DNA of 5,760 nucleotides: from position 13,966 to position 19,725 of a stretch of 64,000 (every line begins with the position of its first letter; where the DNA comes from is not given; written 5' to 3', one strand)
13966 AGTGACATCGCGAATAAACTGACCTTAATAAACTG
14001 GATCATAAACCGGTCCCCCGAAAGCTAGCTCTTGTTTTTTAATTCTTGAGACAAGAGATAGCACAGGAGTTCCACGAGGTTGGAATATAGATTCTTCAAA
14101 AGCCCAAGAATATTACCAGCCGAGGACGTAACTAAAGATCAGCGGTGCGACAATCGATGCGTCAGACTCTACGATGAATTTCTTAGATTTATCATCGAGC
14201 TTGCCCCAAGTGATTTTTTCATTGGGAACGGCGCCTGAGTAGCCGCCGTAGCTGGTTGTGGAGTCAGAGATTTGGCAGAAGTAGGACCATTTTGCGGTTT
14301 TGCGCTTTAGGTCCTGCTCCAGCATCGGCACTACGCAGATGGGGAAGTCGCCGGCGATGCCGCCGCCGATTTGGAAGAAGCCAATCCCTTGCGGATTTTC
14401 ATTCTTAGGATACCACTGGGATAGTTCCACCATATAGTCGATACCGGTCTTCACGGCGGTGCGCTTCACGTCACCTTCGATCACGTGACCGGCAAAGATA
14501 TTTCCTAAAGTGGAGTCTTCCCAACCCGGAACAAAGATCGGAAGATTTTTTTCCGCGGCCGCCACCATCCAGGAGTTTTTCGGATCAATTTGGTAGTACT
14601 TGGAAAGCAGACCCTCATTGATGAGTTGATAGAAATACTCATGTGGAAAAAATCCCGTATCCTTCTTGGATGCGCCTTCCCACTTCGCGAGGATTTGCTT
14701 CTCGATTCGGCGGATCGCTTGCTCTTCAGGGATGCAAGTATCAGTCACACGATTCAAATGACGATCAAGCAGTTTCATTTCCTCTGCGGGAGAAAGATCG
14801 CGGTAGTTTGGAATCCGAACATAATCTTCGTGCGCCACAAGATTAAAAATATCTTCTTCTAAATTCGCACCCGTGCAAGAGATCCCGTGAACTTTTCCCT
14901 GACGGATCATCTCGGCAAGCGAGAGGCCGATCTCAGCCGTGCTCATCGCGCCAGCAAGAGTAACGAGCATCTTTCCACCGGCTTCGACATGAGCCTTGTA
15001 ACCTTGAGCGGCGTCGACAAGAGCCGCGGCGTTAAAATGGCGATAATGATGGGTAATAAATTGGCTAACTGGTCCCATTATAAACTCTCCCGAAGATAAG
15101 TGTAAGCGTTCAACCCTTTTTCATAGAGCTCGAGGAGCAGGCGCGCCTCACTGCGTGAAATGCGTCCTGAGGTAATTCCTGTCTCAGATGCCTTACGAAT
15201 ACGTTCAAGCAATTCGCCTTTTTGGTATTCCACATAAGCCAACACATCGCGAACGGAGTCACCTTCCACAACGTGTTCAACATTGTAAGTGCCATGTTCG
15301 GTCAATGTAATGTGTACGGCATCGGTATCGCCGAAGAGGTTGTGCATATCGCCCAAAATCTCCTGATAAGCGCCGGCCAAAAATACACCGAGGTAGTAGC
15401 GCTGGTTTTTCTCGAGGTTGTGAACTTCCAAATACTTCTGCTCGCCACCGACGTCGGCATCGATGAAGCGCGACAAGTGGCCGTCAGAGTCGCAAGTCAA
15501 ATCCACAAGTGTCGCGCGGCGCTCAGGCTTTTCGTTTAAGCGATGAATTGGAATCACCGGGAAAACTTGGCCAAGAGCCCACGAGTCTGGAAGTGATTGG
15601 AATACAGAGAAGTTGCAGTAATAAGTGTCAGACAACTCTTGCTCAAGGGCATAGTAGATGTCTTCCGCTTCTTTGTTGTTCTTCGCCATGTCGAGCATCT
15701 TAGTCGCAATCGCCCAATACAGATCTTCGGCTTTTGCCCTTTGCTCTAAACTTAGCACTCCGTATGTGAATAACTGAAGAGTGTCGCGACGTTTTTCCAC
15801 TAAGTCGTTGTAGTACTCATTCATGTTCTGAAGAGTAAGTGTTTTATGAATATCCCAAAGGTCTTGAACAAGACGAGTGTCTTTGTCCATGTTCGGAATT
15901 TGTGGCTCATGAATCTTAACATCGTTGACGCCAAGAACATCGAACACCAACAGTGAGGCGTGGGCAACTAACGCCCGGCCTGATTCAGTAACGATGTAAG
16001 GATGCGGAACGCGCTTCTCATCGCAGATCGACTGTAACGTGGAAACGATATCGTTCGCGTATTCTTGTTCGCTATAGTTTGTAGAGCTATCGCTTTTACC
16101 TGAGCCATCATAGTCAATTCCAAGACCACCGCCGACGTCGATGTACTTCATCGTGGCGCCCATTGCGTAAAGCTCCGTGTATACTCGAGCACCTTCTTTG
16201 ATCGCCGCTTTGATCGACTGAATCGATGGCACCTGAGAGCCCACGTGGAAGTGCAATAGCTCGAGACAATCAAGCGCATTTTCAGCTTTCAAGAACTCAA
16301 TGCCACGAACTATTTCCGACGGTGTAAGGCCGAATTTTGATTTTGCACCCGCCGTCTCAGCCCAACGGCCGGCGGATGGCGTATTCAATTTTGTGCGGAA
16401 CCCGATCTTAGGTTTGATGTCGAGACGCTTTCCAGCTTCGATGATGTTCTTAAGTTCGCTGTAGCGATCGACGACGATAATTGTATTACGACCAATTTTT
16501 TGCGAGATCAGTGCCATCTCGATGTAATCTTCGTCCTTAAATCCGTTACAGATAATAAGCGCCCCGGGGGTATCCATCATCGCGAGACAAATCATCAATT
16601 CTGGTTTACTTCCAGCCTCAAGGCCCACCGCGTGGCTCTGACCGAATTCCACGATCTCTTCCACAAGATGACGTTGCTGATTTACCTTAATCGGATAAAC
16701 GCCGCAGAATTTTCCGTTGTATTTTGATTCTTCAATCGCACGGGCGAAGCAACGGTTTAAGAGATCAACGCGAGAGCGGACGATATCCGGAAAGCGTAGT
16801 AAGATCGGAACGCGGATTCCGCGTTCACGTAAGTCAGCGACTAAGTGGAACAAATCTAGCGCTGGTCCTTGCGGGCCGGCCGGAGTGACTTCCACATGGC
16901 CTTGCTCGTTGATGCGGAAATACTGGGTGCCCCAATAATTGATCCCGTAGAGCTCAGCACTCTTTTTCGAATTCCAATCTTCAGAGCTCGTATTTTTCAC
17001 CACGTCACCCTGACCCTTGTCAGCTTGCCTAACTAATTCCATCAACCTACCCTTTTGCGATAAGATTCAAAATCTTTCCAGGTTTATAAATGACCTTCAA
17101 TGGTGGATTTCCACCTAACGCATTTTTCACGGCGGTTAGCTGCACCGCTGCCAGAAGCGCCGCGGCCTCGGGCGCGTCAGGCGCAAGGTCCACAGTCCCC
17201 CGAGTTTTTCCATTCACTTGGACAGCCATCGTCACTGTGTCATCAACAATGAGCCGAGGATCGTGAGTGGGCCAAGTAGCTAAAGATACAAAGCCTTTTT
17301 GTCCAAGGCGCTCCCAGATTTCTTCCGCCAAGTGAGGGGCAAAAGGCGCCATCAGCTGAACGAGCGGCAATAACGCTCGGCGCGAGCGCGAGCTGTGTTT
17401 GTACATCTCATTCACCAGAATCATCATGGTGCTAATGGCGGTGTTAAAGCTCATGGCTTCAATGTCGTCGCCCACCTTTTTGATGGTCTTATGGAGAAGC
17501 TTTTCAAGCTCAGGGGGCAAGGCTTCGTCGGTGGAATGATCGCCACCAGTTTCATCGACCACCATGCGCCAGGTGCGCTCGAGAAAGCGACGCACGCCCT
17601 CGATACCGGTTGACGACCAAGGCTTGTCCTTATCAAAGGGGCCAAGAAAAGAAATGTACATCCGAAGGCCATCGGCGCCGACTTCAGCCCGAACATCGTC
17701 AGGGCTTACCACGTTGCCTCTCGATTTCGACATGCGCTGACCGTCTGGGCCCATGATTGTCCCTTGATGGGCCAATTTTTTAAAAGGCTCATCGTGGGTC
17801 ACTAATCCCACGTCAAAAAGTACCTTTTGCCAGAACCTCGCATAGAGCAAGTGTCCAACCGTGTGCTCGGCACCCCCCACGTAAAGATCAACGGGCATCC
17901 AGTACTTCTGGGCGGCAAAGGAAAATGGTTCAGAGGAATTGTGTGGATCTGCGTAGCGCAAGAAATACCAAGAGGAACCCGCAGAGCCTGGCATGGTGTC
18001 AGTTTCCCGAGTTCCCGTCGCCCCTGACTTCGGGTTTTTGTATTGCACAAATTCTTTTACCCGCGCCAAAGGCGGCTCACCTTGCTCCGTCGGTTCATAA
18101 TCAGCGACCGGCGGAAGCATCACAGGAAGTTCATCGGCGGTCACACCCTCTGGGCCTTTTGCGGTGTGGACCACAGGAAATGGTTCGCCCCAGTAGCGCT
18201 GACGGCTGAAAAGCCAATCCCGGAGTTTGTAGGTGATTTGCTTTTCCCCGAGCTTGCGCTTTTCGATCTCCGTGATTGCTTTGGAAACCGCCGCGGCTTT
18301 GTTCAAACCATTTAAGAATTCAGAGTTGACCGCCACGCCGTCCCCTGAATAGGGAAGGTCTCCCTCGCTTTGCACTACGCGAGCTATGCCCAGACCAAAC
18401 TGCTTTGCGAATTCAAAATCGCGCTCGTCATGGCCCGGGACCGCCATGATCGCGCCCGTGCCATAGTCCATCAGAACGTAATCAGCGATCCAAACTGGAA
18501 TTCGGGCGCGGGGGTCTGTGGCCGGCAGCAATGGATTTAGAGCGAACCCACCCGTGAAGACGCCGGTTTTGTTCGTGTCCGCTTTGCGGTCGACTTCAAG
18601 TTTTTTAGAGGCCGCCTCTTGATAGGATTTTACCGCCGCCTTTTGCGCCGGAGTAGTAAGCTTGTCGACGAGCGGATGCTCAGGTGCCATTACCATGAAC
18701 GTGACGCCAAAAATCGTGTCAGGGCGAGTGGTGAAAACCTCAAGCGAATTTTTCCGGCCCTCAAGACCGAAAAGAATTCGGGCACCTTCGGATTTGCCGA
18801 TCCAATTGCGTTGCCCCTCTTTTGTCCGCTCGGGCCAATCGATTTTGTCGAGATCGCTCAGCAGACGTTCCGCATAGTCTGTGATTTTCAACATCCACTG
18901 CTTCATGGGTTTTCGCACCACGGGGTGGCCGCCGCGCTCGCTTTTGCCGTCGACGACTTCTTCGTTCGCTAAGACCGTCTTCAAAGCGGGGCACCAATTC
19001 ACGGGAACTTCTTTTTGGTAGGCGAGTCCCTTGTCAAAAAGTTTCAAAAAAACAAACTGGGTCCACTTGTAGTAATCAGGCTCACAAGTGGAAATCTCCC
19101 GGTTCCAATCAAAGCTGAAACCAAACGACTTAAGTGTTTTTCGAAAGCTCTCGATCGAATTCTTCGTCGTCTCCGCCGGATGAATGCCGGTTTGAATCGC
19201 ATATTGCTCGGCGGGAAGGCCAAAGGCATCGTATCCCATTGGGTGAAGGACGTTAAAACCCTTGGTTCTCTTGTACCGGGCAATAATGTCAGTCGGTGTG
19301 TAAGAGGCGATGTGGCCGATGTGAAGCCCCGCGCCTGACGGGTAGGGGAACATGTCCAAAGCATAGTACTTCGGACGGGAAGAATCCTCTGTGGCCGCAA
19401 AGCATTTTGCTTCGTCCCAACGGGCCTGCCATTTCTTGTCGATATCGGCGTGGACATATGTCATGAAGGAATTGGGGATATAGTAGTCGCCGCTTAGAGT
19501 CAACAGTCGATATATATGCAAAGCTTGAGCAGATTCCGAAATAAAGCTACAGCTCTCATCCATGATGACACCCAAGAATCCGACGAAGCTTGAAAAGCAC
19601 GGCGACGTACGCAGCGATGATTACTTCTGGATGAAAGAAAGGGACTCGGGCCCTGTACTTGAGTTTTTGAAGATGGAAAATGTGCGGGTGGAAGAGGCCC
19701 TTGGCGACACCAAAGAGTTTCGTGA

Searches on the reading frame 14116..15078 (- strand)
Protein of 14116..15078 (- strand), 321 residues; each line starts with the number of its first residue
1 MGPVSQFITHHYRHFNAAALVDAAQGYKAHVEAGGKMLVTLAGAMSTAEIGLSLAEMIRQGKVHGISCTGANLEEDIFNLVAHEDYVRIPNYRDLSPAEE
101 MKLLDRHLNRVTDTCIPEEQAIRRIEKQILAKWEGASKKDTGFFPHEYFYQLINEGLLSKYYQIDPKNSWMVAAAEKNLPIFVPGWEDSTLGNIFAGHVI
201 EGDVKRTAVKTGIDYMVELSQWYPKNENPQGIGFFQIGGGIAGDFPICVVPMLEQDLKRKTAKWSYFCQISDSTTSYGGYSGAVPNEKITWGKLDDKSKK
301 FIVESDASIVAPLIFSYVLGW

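Call 23: search_protein_families(library=pfam, proteins=[window:14116-15078:-], max_evalue=0.00001)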
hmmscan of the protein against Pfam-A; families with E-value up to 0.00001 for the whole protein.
window:14116-15078:- (321 aa): 1 family
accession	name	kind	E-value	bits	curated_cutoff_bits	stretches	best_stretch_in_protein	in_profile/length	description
PF01916.23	DS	-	2.2e-41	142.5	27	1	15-317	11-287/288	Deoxyhypusine synthase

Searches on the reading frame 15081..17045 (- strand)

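Call 23: search_protein_families(library=pfam, proteins=[window:15081-17045:-], max_evalue=0.00001)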
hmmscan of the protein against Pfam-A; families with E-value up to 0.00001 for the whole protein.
window:15081-17045:- (655 aa): 3 families
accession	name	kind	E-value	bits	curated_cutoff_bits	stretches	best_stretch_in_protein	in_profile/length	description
PF02784.22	Orn_Arg_deC_N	-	7.2e-38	130.8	23.4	1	114-361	19-247/247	Pyridoxal-dependent decarboxylase, pyridoxal binding domain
PF17810.6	Arg_decarb_HB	-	1.4e-19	70.6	23.3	1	387-462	2-78/84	Arginine decarboxylase helical bundle domain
PF17944.6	Arg_decarbox_C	-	5e-14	53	23.3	1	598-651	1-51/51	Arginine decarboxylase C-terminal helical extension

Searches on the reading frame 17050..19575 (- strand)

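Call 23: search_protein_families(library=pfam, proteins=[window:17050-19575:-], max_evalue=0.00001)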
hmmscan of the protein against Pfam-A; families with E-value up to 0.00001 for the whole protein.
window:17050-19575:- (842 aa): 4 families
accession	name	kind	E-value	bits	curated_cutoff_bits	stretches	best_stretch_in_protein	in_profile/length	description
PF13603.12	tRNA-synt_1_2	-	6e-59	199.1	25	1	256-436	1-183/185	Leucyl-tRNA synthetase, editing domain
PF00133.28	tRNA-synt_1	-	1.5e-49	169.3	22.7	2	48-259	1-225/414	tRNA synthetases class I (I, L, M and V)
PF09334.17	tRNA-synt_1g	-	8.3e-30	104.3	20.1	1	76-207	7-135/391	tRNA synthetases class I (M)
PF08264.19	Anticodon_1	-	4.7e-21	75.6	25.1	1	692-804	6-145/148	Anticodon-binding domain of tRNA ligase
